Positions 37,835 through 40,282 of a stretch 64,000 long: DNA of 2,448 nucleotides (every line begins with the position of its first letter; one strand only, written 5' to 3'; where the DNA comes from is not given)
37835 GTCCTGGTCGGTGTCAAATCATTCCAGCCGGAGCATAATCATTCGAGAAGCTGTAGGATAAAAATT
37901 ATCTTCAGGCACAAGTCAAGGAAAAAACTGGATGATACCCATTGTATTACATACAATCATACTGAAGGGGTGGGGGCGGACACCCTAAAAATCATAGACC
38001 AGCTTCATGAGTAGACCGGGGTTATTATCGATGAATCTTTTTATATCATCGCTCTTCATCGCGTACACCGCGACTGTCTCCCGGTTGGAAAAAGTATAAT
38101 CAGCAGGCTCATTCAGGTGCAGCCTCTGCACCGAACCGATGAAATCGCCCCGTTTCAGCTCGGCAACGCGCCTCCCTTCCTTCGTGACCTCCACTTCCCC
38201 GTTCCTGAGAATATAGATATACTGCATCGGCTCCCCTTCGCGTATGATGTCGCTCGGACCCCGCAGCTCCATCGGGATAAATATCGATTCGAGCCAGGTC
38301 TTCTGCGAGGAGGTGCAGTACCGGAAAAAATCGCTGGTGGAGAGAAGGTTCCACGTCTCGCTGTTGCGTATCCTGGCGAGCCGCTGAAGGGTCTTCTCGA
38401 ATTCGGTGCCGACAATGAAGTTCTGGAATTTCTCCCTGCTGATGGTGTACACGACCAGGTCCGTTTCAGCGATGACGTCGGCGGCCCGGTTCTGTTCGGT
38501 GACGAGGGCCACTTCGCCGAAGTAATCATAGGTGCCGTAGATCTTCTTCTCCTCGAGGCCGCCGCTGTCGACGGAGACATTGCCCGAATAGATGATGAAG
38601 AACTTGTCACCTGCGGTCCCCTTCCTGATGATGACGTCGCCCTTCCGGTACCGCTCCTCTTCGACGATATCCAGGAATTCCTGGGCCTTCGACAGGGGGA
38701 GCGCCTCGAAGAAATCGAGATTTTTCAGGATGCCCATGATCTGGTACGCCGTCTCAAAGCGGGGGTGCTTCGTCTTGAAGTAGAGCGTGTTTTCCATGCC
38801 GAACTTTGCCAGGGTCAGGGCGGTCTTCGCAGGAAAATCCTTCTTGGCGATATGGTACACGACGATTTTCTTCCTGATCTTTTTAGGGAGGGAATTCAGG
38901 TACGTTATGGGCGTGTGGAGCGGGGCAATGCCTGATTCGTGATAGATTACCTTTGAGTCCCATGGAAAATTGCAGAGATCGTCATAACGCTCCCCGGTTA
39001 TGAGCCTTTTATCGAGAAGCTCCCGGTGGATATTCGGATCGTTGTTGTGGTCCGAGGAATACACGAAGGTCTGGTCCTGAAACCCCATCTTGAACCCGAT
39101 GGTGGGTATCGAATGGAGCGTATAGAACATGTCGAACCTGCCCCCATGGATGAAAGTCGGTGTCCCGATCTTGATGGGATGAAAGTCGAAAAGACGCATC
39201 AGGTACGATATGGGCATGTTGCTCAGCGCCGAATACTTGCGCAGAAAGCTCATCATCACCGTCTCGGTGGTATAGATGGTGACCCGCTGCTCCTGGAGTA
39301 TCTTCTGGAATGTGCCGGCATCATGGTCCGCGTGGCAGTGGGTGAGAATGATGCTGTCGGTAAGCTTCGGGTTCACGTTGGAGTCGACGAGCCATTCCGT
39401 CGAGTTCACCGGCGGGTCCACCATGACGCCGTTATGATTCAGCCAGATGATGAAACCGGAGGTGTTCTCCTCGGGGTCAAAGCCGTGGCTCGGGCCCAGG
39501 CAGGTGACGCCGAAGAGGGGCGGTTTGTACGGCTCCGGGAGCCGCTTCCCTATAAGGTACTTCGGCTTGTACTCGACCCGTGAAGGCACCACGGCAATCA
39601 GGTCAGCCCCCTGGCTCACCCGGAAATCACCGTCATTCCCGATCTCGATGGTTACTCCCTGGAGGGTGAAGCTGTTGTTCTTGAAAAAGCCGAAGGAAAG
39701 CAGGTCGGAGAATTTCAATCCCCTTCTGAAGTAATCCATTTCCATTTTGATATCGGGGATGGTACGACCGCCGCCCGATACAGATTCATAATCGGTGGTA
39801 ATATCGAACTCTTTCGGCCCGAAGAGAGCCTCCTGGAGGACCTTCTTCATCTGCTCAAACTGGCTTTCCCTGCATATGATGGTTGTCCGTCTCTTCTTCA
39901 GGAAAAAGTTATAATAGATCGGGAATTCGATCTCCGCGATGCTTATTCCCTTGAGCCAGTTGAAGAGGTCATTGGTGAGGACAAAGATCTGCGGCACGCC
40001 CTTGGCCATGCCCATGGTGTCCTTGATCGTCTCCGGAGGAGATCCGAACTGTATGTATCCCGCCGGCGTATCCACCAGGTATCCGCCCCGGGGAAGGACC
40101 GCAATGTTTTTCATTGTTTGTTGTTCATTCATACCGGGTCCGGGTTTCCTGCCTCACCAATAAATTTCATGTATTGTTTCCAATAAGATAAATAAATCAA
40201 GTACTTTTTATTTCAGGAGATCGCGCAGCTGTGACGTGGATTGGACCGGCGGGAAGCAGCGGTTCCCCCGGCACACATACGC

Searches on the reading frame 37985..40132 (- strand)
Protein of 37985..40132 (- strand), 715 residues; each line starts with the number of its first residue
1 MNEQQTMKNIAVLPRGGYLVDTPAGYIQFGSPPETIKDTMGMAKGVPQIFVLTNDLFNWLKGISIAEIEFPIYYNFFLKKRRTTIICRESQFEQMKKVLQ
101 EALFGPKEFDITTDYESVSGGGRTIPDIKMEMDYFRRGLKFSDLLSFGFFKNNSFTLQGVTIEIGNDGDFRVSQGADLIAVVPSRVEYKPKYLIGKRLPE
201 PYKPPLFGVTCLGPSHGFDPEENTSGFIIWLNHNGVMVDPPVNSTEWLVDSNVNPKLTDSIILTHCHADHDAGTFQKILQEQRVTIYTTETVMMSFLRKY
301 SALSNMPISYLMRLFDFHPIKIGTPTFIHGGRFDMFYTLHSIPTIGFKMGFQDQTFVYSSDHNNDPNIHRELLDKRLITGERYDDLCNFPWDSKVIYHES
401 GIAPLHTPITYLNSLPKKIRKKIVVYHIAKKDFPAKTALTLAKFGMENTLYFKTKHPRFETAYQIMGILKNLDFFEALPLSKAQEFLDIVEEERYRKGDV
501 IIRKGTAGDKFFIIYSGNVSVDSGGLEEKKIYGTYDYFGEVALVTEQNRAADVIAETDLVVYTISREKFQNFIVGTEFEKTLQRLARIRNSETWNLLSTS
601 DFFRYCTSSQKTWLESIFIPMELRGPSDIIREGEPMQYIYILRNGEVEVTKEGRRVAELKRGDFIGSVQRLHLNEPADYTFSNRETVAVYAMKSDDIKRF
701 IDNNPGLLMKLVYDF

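Call 47: search_protein_families(library=pfam, proteins=[window:37985-40132:-], max_evalue=0.001)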
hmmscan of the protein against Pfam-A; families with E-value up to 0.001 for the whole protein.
window:37985-40132:- (715 aa): 3 families
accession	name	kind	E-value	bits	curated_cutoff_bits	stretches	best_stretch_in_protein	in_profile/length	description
PF00027.35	cNMP_binding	-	1.9e-32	111.5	27.5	2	493-573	2-86/89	Cyclic nucleotide-binding domain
PF12706.13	Lactamase_B_2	-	4.8e-07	30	27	1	258-364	31-145/200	Beta-lactamase superfamily domain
PF00753.33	Lactamase_B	-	6.7e-05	23.3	22.7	1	227-366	9-154/196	Metallo-beta-lactamase superfamily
